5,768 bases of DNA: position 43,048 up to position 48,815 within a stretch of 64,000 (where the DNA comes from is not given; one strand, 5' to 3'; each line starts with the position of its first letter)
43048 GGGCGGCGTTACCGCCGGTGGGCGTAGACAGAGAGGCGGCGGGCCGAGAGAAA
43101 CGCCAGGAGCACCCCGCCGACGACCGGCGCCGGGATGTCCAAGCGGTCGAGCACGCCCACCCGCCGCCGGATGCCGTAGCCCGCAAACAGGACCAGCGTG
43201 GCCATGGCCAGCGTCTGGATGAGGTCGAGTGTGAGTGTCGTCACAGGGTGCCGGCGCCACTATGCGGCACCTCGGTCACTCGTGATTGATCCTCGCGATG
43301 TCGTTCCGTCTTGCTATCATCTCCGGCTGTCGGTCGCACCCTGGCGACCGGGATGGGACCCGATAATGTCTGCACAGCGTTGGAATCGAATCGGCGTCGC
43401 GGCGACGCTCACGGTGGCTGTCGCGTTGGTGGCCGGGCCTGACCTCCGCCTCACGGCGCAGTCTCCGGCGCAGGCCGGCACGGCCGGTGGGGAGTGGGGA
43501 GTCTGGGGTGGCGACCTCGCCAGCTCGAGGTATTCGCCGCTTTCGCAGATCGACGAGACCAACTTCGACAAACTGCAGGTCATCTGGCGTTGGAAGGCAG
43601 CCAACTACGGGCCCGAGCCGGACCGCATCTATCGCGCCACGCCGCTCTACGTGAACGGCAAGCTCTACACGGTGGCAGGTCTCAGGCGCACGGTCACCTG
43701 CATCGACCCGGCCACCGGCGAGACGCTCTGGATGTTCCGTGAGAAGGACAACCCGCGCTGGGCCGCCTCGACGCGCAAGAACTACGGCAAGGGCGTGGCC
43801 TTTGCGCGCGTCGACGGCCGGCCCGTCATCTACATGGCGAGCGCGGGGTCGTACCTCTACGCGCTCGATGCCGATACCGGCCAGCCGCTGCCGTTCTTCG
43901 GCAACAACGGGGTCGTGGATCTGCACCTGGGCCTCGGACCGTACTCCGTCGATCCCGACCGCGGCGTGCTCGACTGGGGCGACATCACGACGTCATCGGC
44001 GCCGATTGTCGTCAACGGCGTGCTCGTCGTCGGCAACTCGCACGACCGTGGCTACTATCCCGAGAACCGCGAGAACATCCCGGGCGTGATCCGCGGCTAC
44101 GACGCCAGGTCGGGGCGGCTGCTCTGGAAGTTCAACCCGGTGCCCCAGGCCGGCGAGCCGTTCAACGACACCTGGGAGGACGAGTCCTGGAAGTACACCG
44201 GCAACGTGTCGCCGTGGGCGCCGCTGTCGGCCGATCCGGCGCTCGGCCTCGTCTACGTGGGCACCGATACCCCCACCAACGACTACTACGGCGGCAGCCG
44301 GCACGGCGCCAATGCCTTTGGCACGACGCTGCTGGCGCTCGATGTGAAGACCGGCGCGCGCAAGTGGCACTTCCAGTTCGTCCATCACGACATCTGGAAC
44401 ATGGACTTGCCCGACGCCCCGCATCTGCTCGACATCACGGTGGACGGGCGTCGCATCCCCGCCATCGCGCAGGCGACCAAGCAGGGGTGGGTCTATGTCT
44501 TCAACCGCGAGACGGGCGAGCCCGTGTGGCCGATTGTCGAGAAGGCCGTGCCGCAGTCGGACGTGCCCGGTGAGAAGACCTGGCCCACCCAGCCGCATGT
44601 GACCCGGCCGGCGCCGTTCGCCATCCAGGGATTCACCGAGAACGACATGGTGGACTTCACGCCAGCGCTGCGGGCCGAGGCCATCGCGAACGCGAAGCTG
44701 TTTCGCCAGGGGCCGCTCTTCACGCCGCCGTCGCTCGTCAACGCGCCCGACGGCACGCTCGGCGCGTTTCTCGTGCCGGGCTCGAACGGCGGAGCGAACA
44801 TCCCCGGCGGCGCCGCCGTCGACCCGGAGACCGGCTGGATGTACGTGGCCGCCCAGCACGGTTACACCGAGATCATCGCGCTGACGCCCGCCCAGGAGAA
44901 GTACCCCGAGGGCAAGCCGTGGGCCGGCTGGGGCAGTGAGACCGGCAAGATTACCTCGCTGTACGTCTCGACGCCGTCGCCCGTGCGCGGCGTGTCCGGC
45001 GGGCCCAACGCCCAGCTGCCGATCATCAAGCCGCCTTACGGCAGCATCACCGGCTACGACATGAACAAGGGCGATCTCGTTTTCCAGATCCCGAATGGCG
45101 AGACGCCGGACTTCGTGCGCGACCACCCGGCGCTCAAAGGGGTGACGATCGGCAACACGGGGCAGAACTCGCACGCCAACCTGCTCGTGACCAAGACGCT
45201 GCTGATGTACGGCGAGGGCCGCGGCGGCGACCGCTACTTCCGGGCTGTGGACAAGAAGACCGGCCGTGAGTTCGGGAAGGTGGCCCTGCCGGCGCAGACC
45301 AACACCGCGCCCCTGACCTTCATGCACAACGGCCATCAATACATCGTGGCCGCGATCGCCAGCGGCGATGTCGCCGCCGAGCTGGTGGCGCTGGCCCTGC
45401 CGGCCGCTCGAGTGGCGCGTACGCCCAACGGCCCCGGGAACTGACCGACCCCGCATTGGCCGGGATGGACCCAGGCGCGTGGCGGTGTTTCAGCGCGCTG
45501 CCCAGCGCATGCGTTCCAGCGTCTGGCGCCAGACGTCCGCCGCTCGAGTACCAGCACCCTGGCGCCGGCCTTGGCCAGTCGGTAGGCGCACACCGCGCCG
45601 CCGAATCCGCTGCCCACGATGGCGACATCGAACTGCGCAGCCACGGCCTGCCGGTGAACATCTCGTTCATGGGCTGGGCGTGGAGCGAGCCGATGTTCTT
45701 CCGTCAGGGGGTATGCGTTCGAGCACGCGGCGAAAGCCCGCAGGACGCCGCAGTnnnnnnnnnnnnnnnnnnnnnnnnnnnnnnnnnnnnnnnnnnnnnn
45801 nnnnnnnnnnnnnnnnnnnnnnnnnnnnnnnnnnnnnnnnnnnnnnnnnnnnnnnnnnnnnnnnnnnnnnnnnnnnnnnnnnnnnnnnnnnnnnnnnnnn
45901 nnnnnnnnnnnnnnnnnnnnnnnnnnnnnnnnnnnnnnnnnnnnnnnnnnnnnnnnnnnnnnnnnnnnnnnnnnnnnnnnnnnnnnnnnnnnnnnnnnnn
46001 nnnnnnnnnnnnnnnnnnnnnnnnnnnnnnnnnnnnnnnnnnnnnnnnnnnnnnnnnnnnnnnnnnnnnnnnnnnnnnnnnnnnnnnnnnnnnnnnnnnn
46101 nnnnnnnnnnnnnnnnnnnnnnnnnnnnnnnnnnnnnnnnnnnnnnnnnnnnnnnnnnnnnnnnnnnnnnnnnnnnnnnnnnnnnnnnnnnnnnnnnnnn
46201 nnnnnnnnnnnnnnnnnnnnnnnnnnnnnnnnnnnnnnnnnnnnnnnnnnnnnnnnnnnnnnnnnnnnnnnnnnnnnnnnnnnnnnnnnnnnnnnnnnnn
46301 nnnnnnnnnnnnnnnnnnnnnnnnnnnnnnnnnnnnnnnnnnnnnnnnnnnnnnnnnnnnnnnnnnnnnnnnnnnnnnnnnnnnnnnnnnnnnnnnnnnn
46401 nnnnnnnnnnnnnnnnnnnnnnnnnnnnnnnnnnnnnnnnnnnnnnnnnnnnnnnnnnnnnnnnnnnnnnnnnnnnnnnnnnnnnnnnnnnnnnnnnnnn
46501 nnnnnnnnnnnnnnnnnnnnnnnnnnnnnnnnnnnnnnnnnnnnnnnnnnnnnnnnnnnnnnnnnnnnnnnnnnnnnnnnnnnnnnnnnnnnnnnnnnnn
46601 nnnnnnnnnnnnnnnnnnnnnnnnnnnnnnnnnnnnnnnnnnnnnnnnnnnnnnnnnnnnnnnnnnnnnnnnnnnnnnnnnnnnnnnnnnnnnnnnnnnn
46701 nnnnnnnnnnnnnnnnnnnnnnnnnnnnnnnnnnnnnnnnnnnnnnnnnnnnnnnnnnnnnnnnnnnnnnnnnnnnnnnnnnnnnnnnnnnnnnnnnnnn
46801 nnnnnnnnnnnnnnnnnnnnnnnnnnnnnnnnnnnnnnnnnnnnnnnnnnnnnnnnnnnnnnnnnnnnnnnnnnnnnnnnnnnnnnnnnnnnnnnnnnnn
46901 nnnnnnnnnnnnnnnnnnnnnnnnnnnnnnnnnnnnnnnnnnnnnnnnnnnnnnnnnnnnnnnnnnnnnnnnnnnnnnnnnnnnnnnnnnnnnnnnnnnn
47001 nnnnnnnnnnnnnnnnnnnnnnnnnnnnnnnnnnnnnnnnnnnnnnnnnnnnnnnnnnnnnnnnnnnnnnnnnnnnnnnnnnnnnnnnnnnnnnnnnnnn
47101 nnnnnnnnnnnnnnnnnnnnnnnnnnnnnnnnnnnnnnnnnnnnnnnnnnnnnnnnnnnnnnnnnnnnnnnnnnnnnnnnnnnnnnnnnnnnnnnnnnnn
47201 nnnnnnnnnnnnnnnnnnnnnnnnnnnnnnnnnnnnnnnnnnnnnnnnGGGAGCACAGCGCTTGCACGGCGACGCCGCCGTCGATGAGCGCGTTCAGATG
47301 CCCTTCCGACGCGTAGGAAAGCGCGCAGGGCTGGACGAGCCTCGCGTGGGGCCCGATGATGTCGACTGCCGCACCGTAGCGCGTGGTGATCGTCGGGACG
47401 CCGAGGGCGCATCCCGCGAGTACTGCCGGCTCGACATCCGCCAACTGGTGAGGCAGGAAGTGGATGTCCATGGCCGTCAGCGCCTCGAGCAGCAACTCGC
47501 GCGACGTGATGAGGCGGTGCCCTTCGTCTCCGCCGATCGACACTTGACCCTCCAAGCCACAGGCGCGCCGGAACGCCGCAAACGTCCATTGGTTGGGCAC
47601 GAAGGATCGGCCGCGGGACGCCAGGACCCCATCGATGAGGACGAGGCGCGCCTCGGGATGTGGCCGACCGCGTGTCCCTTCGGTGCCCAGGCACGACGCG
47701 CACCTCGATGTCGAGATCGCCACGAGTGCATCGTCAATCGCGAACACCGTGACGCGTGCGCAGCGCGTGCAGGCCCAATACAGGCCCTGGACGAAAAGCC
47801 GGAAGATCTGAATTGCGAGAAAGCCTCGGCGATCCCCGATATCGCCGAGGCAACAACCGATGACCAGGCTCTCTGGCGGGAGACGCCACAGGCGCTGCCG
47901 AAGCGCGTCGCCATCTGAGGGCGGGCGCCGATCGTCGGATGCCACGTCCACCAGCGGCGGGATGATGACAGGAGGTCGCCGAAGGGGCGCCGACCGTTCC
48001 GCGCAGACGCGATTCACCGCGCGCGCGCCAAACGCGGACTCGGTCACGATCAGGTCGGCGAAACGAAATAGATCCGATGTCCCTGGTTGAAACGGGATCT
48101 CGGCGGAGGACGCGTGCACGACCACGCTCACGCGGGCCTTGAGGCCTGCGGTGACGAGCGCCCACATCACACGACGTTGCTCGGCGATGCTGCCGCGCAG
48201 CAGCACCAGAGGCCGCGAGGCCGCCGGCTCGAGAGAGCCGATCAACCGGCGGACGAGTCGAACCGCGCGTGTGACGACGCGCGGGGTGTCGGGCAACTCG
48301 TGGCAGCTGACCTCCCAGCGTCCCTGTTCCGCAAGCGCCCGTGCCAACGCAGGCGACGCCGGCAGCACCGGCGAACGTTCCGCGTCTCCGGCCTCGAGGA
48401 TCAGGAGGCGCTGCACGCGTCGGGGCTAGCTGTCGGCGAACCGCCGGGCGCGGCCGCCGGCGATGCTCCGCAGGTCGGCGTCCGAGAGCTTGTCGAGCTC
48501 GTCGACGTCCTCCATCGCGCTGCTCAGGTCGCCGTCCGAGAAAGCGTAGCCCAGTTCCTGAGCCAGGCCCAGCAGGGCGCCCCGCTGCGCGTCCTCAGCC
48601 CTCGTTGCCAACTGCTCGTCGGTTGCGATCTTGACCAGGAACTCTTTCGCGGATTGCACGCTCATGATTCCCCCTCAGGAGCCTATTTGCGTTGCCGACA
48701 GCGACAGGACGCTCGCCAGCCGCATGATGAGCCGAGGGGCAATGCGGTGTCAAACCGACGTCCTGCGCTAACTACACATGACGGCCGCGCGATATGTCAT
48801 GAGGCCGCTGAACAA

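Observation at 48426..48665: Precursor peptide: textbook double-glycine leader (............) followed by only eight residues, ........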

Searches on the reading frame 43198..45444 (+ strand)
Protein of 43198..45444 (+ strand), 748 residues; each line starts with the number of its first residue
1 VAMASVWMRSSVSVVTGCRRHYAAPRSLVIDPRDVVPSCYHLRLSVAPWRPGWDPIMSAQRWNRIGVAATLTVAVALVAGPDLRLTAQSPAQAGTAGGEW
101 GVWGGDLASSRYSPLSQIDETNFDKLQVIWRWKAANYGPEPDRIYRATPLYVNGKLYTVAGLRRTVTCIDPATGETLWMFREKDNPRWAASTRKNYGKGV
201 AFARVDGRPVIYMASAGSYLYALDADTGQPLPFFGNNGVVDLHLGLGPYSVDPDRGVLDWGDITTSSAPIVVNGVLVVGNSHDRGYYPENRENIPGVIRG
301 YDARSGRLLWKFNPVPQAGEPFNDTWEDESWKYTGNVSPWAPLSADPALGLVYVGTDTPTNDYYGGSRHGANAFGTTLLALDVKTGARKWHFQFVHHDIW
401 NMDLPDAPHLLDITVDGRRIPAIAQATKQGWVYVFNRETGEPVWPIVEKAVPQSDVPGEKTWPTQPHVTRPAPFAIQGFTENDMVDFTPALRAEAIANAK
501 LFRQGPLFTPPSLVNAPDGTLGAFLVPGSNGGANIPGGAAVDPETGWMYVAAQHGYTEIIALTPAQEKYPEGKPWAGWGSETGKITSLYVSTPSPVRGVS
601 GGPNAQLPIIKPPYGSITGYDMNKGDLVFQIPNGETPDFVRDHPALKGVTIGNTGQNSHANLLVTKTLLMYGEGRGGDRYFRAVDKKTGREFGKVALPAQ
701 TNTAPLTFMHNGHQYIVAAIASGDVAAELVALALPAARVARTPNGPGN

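Call 5: search_protein_families(library=pfam, proteins=[window:43198-45444:+], max_evalue=0.01)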
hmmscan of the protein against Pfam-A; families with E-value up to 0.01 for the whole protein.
window:43198-45444:+ (748 aa): 3 families
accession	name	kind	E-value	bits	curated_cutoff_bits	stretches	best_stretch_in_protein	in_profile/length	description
PF01011.28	PQQ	-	5.9e-173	577.2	26.7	1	100-716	1-595/595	Glucose/ethanol/alcohol dehydrogenase, beta-propeller domain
PF13360.13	PQQ_2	-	8.1e-11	42.5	27.6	1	164-229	3-54/233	Outer membrane protein assembly factor BamB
PF13570.13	Beta-prop_ACSF4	-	0.006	16.5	133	0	141-228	48-123/329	Beta-alanine-activating enzyme, beta-propeller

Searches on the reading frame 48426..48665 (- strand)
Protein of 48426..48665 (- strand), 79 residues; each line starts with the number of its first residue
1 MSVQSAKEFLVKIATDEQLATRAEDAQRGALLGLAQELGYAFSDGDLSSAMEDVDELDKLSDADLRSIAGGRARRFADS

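Call 5: search_protein_families(library=pfam, proteins=[window:48426-48665:-], max_evalue=0.01)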
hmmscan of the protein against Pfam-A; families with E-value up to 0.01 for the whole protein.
window:48426-48665:- (79 aa): 1 family
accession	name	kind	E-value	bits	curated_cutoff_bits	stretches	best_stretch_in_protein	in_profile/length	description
PF07862.16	Nif11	-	5.6e-09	36.6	23.8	1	1-47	1-48/48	Nif11 domain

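Call 6: search_protein_families(library=ncbifam, proteins=[window:48426-48665:-], max_evalue=0.01)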
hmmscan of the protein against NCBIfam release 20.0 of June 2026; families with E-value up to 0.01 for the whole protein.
window:48426-48665:- (79 aa): 1 family
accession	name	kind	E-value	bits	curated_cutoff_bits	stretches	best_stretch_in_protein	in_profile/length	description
TIGR03798.1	leader_Nif11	subfamily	7.6e-14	51.7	32.3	1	1-71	1-68/68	Nif11-like leader peptide family RiPP precursor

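Call 7: find_homologous_proteins(query=window:48426-48665:-, max_evalue=0.001)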
Query window:48426-48665:- (79 aa): 4 proteins with E <= 0.001 among 10 candidates.
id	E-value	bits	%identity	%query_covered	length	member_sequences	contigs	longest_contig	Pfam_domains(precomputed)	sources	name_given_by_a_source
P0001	6.3e-40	151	100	100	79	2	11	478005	PF07862.17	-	-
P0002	2.0e-28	115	78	100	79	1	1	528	PF07862.17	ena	-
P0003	1.2e-23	100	70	100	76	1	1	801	PF07862.17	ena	-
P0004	4.0e-21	92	61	95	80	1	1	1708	PF07862.17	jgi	jgi:predicted ribosomally synthesized peptide with nif11-like leader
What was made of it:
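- Tried and rejected: A word-indexed search of 5.8 billion proteins gave only 4 clusters (call 7).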

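Call 10: find_encoding_contigs(protein=P0004, flank=5000)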
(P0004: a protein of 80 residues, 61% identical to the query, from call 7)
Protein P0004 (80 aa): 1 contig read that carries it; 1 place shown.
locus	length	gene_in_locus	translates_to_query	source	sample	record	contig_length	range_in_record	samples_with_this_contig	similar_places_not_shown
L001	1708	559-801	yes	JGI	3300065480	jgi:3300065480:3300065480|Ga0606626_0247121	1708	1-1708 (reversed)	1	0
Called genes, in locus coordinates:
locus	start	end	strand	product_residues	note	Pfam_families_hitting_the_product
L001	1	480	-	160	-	?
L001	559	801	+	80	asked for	PF07862:Nif11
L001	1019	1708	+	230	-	?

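Call 70: find_encoding_contigs(protein=P0001, flank=4000, max_places=5)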
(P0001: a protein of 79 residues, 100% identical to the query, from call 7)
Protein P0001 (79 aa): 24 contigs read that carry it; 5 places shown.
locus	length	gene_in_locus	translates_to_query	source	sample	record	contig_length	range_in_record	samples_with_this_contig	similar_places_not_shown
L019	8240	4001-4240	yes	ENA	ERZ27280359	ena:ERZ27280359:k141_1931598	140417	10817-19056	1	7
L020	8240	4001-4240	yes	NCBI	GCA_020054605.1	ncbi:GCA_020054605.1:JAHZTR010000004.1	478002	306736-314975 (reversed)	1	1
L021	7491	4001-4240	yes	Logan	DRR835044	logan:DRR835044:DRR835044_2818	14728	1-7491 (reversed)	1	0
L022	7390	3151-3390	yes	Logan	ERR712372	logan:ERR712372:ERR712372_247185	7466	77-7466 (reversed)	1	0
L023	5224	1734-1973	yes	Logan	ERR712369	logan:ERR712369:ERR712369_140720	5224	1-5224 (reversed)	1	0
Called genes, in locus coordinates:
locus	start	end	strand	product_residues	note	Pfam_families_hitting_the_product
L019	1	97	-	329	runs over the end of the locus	PF13439:Glyco_transf_4, PF20706:GT4-conflict, PF00534:Glycos_transf_1, PF13692:Glyco_trans_1_4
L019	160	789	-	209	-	PF04989:RMNT_CmcI (weak), PF13578:Methyltransf_24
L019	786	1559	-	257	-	-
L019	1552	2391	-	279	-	PF00535:Glycos_transf_2, PF10111:Glyco_tranf_2_2 (weak)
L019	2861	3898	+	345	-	-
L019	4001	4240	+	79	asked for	PF07862:Nif11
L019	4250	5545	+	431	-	-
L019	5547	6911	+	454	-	-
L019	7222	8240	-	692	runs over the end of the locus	PF01011:PQQ, PF13360:PQQ_2 (faint)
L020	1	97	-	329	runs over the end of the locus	PF13439:Glyco_transf_4, PF20706:GT4-conflict, PF00534:Glycos_transf_1, PF13692:Glyco_trans_1_4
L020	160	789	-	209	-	PF04989:RMNT_CmcI (weak), PF13578:Methyltransf_24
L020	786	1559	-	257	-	-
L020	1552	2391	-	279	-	PF00535:Glycos_transf_2, PF10111:Glyco_tranf_2_2 (faint)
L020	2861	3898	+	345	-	-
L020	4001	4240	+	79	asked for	PF07862:Nif11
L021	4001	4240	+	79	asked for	PF07862:Nif11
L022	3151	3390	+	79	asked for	PF07862:Nif11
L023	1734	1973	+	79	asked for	PF07862:Nif11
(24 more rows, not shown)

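Call 90: search_protein_families(library=padloc, proteins=[window:48426-48665:-], max_evalue=0.001)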
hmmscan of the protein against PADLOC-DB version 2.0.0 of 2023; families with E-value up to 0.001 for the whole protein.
window:48426-48665:- (79 aa): 0 families
